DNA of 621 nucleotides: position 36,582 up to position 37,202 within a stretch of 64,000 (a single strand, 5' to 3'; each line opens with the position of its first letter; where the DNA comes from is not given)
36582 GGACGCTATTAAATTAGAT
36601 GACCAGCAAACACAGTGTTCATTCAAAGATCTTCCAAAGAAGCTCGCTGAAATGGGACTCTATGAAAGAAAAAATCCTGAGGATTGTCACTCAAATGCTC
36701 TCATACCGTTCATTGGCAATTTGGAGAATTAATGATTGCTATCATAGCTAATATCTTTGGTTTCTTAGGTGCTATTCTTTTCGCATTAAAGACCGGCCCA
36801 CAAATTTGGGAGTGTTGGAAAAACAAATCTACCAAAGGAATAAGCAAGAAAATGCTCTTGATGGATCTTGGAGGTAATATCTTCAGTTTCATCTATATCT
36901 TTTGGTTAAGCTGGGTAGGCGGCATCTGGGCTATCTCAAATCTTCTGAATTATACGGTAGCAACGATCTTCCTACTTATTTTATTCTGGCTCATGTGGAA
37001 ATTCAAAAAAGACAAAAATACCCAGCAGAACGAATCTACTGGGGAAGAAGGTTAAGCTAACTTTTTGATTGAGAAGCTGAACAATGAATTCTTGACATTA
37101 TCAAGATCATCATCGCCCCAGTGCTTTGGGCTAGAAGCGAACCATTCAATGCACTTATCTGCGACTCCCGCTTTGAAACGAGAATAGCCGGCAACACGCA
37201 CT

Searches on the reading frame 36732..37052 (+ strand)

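Call 21: search_protein_families(library=pfam, proteins=[window:36732-37052:+], max_evalue=0.01)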
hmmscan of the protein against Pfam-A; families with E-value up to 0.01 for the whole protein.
window:36732-37052:+ (107 aa): 1 family
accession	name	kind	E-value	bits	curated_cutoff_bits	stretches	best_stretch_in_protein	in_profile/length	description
PF04193.19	PQ-loop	-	1.2e-15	57.5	22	1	5-61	1-57/61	PQ loop repeat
